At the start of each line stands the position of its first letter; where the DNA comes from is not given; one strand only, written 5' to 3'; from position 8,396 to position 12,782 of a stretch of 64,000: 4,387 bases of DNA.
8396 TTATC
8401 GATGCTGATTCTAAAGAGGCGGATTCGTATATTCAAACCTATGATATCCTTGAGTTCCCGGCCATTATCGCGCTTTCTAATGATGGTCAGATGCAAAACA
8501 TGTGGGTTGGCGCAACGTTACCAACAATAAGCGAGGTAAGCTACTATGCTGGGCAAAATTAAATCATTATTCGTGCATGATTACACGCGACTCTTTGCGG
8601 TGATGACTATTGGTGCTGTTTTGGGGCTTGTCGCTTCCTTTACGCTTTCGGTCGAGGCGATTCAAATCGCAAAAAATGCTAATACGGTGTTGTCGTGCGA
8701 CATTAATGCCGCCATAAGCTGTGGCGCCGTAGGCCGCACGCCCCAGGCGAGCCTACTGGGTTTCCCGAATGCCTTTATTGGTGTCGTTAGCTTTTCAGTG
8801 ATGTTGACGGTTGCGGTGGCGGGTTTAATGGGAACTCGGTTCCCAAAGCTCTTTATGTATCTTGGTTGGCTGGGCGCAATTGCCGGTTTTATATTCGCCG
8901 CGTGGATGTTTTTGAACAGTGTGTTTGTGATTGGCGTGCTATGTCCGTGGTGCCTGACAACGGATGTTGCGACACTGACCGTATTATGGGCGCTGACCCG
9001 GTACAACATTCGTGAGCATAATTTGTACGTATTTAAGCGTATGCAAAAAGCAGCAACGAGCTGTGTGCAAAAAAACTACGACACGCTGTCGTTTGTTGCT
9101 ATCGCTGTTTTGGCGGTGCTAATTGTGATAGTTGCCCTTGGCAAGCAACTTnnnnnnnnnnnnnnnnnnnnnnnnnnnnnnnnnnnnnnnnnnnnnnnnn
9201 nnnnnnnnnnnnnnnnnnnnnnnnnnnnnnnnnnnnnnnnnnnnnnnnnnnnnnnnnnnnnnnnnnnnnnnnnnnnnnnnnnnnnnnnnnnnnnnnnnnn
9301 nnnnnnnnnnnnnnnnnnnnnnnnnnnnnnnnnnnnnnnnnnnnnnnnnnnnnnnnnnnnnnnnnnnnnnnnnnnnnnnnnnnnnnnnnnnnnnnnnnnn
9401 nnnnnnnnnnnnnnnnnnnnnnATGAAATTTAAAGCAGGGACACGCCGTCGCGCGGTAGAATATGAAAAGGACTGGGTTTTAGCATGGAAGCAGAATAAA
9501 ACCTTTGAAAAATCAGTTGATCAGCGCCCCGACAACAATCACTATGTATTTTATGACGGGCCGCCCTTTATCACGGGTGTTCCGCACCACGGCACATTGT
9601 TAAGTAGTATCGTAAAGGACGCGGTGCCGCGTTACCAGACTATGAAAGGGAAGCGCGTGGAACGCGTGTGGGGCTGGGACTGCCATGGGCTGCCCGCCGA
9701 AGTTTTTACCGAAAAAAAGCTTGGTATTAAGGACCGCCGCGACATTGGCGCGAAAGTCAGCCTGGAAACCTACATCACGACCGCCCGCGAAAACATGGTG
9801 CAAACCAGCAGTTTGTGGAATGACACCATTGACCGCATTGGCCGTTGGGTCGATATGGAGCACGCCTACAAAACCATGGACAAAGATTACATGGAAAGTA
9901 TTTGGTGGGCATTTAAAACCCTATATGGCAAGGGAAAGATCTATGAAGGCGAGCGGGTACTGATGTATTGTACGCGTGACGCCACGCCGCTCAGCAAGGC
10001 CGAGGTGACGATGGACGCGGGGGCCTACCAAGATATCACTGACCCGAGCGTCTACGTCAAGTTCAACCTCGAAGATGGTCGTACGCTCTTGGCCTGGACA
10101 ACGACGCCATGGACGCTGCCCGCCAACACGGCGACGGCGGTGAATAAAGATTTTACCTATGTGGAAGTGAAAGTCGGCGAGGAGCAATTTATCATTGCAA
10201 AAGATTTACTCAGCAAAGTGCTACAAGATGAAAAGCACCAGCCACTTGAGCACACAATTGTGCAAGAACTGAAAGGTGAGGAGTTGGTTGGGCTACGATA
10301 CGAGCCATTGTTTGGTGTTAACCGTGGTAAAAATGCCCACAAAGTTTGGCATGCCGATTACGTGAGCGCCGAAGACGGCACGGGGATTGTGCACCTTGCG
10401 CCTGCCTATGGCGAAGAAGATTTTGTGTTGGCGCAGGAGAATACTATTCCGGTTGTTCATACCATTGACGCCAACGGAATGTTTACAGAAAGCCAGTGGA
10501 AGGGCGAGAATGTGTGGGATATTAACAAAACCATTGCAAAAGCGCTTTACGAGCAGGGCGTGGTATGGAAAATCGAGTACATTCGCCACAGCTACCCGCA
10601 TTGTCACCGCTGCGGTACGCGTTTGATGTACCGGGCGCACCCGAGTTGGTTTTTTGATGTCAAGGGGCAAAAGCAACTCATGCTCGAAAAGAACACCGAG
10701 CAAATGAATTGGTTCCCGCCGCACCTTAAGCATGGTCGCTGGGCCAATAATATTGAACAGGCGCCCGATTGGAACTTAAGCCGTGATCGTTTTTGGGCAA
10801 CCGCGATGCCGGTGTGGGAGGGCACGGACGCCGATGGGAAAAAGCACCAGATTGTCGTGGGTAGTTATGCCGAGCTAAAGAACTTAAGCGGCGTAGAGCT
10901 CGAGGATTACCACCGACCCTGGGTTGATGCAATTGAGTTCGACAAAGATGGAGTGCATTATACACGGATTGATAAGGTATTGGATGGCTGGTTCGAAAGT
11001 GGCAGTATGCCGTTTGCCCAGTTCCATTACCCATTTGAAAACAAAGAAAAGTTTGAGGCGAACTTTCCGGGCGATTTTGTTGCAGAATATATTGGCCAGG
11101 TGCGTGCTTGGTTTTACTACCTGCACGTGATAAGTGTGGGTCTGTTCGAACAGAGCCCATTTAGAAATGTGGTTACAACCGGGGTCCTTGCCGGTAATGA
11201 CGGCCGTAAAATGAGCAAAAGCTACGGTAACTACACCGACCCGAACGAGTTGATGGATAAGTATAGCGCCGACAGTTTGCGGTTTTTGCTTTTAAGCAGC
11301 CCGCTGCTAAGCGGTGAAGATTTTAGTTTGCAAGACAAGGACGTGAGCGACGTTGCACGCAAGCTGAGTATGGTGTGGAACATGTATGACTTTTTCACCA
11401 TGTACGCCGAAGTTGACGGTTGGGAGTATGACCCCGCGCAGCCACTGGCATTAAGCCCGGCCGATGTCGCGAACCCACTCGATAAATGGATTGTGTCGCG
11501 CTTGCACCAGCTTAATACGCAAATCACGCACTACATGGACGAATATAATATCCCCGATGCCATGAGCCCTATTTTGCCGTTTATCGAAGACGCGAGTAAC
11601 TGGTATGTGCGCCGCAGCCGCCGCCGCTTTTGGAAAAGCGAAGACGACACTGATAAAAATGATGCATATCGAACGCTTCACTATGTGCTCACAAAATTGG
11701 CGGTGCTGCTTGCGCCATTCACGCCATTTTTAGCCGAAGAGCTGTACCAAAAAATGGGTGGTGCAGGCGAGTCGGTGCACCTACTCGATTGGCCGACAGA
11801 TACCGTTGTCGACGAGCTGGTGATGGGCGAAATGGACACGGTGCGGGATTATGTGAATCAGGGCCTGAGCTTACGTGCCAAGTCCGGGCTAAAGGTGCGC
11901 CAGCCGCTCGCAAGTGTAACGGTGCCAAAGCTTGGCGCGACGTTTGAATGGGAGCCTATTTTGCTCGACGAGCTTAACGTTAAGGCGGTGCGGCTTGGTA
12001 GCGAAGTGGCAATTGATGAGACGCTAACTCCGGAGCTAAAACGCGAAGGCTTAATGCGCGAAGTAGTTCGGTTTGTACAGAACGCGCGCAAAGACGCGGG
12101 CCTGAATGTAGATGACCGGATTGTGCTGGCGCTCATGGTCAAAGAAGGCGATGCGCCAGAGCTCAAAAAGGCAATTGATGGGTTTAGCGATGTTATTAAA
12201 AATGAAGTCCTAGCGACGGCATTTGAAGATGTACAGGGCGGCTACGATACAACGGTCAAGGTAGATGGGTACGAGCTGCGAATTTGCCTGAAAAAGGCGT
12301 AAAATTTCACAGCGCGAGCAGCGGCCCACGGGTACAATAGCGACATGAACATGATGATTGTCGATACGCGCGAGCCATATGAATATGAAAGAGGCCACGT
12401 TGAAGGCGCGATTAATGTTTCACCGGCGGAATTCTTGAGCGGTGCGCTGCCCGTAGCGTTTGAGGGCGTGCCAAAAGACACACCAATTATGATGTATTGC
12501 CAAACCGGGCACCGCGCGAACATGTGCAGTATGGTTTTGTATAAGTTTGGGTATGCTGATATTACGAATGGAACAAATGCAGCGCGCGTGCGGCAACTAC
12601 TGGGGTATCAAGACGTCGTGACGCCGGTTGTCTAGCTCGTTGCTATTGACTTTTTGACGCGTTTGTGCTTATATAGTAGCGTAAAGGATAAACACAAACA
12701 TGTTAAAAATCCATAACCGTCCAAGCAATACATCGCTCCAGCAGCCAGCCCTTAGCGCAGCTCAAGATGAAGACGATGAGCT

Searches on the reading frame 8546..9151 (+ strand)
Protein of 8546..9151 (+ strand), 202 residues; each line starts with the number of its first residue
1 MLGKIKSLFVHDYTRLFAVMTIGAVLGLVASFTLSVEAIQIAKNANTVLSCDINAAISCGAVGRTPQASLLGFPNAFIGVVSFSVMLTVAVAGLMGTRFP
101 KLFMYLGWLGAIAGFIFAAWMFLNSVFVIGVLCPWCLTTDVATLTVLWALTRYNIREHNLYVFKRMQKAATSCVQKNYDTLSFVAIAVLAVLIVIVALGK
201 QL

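Call 11: search_protein_families(library=ncbifam, proteins=[window:8546-9151:+])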
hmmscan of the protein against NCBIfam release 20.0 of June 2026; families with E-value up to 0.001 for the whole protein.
window:8546-9151:+ (202 aa): 2 families
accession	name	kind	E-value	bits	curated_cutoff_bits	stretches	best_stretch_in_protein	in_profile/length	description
NF011480.0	PRK14889.1-4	equivalog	2.6e-13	50.5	120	1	21-147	10-123/132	VKOR family protein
NF011479.0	PRK14889.1-2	equivalog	1.1e-06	29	264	1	27-147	17-136/145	VKOR family protein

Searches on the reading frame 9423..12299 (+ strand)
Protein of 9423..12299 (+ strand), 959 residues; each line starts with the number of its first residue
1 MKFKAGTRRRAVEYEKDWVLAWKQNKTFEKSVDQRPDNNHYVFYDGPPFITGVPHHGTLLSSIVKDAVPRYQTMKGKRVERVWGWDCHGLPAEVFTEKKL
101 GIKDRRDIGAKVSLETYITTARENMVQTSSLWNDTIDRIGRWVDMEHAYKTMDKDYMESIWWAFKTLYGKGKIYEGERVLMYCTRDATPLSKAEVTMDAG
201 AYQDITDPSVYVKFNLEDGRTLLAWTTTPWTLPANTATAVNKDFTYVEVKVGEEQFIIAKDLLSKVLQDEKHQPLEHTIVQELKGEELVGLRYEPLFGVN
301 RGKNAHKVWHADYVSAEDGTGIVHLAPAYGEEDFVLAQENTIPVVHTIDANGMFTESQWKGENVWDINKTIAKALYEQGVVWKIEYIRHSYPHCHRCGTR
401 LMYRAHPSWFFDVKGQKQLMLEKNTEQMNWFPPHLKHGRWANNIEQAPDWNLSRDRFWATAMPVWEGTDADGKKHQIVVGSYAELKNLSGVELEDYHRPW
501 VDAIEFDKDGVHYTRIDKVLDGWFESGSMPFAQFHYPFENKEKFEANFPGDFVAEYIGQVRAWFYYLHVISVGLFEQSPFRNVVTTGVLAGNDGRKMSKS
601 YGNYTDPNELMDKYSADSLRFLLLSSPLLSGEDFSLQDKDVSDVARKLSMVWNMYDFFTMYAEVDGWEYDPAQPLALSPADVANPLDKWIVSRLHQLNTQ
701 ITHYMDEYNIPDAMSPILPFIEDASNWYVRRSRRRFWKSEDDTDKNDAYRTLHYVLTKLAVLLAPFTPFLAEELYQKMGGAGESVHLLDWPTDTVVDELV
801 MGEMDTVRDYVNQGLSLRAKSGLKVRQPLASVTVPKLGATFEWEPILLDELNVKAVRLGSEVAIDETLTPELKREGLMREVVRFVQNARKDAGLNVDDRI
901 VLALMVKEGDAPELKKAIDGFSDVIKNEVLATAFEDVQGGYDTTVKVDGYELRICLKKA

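Call 10: find_related_loci(query=window:9423-12299:+, collection=genome_contigs, flank=1500)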
Query window:9423-12299:+ (959 aa) in genome_contigs; peptide patterns used: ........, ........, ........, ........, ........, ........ (x = any residue, [..] = any of these).
600 stretches matched a pattern (row limit reached: there are more); 589 encode a relative of the query (tblastn E <= 1e-3); the best 80 are kept; 80 distinct loci.
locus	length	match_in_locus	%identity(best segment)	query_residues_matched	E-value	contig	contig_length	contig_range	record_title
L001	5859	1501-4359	74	1-958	0e+0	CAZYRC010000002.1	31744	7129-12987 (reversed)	MAG TPA_asm: uncultured Candidatus Saccharibacteria bacterium isolate SRP170004_co1_166 genome assembly, contig: NODE_19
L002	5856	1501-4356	74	1-959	0e+0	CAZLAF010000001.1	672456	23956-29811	MAG TPA_asm: uncultured Candidatus Saccharibacteria bacterium isolate binchicken_co173_115 genome assembly, contig: NODE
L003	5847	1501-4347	73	1-959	0e+0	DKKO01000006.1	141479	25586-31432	MAG TPA_asm: Candidatus Saccharibacteria bacterium UBA6664 UBA6664_contig_423, whole genome shotgun sequence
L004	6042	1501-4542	70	1-958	0e+0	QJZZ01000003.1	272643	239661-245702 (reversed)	MAG: Candidatus Saccharibacteria bacterium isolate SZUA-359 scaffold_18, whole genome shotgun sequence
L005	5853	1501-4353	73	1-959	0e+0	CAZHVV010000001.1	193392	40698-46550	MAG TPA_asm: uncultured Candidatus Saccharibacteria bacterium isolate SRP302447_co4_31 genome assembly, contig: NODE_231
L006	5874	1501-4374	72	1-958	0e+0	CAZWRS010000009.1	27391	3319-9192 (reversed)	MAG TPA_asm: uncultured Candidatus Saccharibacteria bacterium isolate SRP144015_co1_75 genome assembly, contig: NODE_890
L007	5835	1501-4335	72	1-958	0e+0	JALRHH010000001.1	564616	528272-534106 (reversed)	MAG: Candidatus Saccharimonadia bacterium isolate MYJ.17 NODE_1_length_564616_cov_19.245983, whole genome shotgun sequen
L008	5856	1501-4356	71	1-959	0e+0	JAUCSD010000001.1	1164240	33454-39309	MAG: Candidatus Saccharibacteria bacterium isolate RYN_404 scaffold_239928, whole genome shotgun sequence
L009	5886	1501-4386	71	1-959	0e+0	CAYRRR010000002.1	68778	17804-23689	MAG TPA_asm: uncultured Candidatus Saccharibacteria bacterium isolate SRP144015_co1_65 genome assembly, contig: NODE_212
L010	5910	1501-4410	71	1-958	0e+0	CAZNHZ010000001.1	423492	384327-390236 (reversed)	MAG TPA_asm: uncultured Candidatus Saccharibacteria bacterium isolate SRP285395_co1_111 genome assembly, contig: NODE_7_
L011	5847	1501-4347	71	1-959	0e+0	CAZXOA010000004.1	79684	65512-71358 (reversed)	MAG TPA_asm: uncultured Candidatus Saccharibacteria bacterium isolate SRP344714_co1_350 genome assembly, contig: NODE_70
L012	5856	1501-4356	70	1-959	0e+0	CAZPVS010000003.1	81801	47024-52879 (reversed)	MAG TPA_asm: uncultured Candidatus Saccharibacteria bacterium isolate SRP329715_co1_113 genome assembly, contig: NODE_32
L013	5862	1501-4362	71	1-959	0e+0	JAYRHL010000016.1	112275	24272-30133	MAG: Candidatus Saccharimonadaceae bacterium isolate SZ_szas25bin.26 k141_617601, whole genome shotgun sequence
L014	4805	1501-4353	70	1-958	0e+0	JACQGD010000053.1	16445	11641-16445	MAG: Candidatus Saccharibacteria bacterium isolate NC_groundwater_1064_Pr2_B-0.1um_46_7 rattlesnake_spring_18_scaffold_3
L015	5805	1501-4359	70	1-959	0e+0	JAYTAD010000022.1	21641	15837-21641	MAG: Candidatus Saccharibacteria bacterium isolate GFS_1383 GFS_1383_21, whole genome shotgun sequence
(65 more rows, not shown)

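Call 11: search_protein_families(library=ncbifam, proteins=[window:9423-12299:+])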
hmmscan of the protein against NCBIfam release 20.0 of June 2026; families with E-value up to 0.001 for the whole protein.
window:9423-12299:+ (959 aa): 17 families
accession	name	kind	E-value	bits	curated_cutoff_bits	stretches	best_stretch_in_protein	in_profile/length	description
TIGR00392.1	ileS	equivalog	7.8e-239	795.2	621.4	1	12-836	9-851/861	isoleucine--tRNA ligase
NF000257.1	MupA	exception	2.2e-197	658.1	1900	2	18-860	12-848/1024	mupirocin-resistant isoleucine--tRNA ligase MupA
NF000258.1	MupB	exception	1.1e-193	645.9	1900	2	17-861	11-851/1033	mupirocin-resistant isoleucine--tRNA ligase MupB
TIGR00422.1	valS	equivalog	1.7e-122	410.1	612.1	2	310-833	258-756/863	valine--tRNA ligase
NF009687.0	PRK13208.1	equivalog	8e-113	378.2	738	2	307-835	254-762/801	valine--tRNA ligase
NF004349.1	PRK05729.1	equivalog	1.2e-101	341.4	704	2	308-833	250-740/860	valine--tRNA ligase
NF040702.1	ileS_w_GNAT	exception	2.6e-85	287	1999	2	254-816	446-999/1100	isoleucine--tRNA ligase, N-acetyltransferase domain-containing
NF008957.0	PRK12300.1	subfamily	1e-61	209.1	677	2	12-339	7-327/946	leucine--tRNA ligase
TIGR00395.1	leuS_arch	equivalog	1.5e-59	202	648.5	2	13-336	2-318/938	leucine--tRNA ligase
NF011492.0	PRK14900.1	equivalog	2.4e-55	187.9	1783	2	308-836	266-771/1044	valine--tRNA ligase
NF000540.1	alt_ValS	exception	1.9e-52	178.3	900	2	358-832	336-798/827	valine--tRNA ligase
TIGR00396.1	leuS_bact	equivalog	1.3e-36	126.2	548.4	3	13-198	5-169/843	leucine--tRNA ligase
TIGR00398.1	metG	equivalog_domain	2.5e-28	99.1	336.35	2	580-784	312-507/530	methionine--tRNA ligase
NF008900.0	PRK12267.1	equivalog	3.2e-19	68.9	598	2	532-780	237-478/648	methionine--tRNA ligase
NF001100.0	PRK00133.1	equivalog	4e-17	62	587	1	392-780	173-504/676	methionine--tRNA ligase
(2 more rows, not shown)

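Call 59: search_solved_structures(query=window:9423-12299:+, max_evalue=1e-50)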
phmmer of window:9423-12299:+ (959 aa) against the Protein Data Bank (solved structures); distinct sequences matched with E-value up to 1e-50: 15.
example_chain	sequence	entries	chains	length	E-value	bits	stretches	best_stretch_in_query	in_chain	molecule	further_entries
8c8u_A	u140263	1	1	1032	7.1e-204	682.8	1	8-858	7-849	Isoleucine--tRNA ligase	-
8c8v_A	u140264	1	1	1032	7.4e-204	682.7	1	8-858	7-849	Isoleucine--tRNA ligase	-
8c9d_A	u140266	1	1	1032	2.4e-202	677.7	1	8-858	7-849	Isoleucine--tRNA ligase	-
8c8w_A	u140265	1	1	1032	2.4e-201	674.4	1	8-858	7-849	Isoleucine--tRNA ligase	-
1ile_A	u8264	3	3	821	4.8e-190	637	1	14-823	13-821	ISOLEUCYL-TRNA SYNTHETASE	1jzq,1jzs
8wnd_A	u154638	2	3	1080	1.1e-183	615.9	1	17-860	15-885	isoleucine--tRNA ligase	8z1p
9wqs_A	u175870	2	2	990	9.9e-181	606.2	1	17-860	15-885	Isoleucine--tRNA ligase, cytoplasmic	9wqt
7d5c_A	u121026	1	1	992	9.9e-181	606.2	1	17-860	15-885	Isoleucine--tRNA ligase, cytoplasmic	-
6ldk_A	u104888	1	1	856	3e-177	594.6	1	18-778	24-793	Isoleucine--tRNA ligase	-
9w01_B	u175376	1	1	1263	8.1e-175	586.6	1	20-859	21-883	Isoleucine--tRNA ligase, cytoplasmic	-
1ffy_A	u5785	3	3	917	2.6e-83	283.7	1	21-819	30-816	ISOLEUCYL-TRNA SYNTHETASE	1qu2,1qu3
8c9e_A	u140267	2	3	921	7.3e-77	262.4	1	21-794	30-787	Isoleucine--tRNA ligase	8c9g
8c9f_A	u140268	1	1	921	9.2e-75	255.4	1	21-794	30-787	Isoleucine--tRNA ligase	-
8wnf_A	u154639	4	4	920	2.2e-65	224.4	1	20-775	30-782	Isoleucine--tRNA ligase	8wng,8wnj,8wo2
8wni_A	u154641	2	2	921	2.2e-65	224.4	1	20-775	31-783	Isoleucine--tRNA ligase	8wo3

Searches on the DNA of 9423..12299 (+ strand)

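Call 13: search_rna_families(sources=[L001, L004, L006, L008, L011, L012, L013, L015, L016, L018, L020, L025, L027, L028, L029, L031, L033, L038, L041, L042], threshold=gathering, show_alignments=2)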
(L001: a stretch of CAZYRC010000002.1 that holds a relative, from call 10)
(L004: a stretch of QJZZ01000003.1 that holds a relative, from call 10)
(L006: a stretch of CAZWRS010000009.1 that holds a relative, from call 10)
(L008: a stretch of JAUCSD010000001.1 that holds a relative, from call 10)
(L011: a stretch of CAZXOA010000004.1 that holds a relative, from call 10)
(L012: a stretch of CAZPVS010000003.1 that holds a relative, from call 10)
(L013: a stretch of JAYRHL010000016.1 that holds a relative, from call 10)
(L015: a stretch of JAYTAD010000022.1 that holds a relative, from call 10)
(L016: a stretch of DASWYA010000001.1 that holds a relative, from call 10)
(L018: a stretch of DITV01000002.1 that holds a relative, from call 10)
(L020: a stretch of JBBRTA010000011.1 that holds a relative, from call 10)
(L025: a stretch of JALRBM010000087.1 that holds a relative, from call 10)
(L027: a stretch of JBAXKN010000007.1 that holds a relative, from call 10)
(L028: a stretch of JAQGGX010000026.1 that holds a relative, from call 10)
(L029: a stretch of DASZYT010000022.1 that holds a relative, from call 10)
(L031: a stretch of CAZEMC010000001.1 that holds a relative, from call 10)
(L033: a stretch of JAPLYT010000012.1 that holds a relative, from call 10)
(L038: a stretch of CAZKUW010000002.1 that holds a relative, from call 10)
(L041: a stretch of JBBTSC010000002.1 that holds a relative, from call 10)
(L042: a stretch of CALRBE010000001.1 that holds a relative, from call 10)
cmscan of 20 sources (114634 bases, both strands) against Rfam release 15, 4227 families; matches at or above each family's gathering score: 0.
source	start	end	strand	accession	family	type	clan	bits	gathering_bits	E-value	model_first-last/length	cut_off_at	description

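Call 57: search_rna_families(source=L051, start=1270, end=1500, threshold=evalue, max_evalue=10, show_alignments=2)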
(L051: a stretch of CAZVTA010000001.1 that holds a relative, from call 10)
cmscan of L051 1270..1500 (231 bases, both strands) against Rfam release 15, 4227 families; matches with E-value up to 10: 2.
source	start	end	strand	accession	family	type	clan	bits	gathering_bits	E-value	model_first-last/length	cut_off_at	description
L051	1404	1429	+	RF03474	mir-4766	Gene; miRNA;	-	18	72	0.43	1-56/56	no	mir-4766 microRNA precursor family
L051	1409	1484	+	RF03850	mir-961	Gene; miRNA;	-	15.4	100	2.6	1-85/85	no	mir-961 microRNA precursor family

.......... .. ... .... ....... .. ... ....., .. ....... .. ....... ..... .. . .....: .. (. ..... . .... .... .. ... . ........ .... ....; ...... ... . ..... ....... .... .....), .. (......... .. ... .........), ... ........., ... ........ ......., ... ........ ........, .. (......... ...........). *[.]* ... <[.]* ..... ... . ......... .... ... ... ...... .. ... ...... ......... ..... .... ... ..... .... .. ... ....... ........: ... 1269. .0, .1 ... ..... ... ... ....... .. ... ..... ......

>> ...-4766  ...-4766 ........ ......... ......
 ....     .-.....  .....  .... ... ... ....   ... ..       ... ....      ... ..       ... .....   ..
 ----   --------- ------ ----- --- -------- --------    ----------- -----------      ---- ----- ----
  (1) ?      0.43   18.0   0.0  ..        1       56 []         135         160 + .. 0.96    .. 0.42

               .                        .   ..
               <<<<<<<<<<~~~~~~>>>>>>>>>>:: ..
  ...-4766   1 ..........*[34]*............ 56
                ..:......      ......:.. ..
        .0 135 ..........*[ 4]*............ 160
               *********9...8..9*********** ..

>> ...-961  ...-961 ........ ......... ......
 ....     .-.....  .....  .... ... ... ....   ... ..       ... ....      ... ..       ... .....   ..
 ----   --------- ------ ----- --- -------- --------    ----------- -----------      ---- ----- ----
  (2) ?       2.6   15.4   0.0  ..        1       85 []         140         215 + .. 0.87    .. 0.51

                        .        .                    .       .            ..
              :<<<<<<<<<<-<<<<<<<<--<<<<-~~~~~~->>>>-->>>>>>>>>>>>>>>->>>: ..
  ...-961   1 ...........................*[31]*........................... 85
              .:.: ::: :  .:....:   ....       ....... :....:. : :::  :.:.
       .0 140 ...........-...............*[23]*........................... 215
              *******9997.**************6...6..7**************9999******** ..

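Call 58: search_rna_families(source=L060, start=1220, end=1500, threshold=evalue, max_evalue=10, show_alignments=2)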
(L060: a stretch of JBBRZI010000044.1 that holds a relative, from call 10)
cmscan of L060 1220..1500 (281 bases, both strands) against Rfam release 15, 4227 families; matches with E-value up to 10: 1.
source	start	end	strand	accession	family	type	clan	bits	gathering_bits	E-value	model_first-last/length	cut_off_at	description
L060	1220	1433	+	RF00230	T-box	Cis-reg; leader;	-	19.3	93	0.02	48-219/219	5'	T-box leader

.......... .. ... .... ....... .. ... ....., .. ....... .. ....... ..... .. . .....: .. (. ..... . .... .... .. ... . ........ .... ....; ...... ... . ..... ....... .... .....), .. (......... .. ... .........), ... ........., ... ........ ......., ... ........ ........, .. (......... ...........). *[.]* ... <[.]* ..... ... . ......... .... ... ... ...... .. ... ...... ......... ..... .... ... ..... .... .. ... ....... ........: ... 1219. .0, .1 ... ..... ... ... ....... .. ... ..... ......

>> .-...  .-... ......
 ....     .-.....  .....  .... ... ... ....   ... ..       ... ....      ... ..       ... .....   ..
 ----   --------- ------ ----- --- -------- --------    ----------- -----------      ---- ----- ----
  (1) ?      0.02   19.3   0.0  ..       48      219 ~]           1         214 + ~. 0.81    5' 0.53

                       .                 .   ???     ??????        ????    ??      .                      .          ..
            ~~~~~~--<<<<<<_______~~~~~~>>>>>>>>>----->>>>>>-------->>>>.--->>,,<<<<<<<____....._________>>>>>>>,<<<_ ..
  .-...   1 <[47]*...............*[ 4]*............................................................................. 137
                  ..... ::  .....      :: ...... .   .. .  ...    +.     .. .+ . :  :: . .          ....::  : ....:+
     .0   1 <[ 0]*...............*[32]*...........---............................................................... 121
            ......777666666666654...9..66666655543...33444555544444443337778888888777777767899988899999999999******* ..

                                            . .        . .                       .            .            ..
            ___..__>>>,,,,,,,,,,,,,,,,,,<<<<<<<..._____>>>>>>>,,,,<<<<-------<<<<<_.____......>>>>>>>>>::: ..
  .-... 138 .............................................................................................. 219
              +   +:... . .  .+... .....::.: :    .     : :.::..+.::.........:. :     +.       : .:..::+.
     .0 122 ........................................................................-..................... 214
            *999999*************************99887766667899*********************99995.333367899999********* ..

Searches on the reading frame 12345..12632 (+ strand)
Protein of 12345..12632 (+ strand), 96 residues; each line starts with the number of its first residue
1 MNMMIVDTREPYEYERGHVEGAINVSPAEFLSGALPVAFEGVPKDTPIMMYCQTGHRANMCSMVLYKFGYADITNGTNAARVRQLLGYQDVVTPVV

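Call 11: search_protein_families(library=ncbifam, proteins=[window:12345-12632:+])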
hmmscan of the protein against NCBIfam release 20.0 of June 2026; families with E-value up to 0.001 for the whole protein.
window:12345-12632:+ (96 aa): 9 families
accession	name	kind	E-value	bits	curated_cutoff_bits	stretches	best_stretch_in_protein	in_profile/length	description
NF045521.1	rhoda_near_glyco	subfamily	3.8e-10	39.7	145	1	2-75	31-100/144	rhodanese homology domain-containing protein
NF006444.0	PRK08762.1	equivalog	9.4e-09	34.4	449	1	3-75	30-99/387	molybdopterin-synthase adenylyltransferase MoeB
NF001133.1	PRK00142.1-1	equivalog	1.2e-08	34.8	170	1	2-74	121-194/229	oxygen-dependent tRNA uridine(34) hydroxylase TrhO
NF005902.0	PRK07878.1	equivalog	2.5e-08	33.2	647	1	2-74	303-372/392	adenylyltransferase/sulfurtransferase MoeZ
NF007627.0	PRK10287.1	equivalog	1.8e-07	31.3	102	1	6-78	24-93/104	thiosulfate sulfurtransferase PspE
TIGR02981.1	phageshock_pspE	exception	2.9e-07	30.7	126.3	1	5-78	21-91/101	thiosulfate sulfurtransferase PspE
NF045694.1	seleno_TsoB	exception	3.2e-05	22.2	805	1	2-74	61-140/572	rhodanese/DsbD fusion-like selenoprotein TsoB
NF008750.0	PRK11784.1-2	equivalog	0.0009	18.4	241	0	3-25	16-38/346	tRNA 2-selenouridine(34) synthase MnmH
NF001195.0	PRK00162.1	equivalog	0.00091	19.5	102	0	3-73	21-86/108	thiosulfate sulfurtransferase GlpE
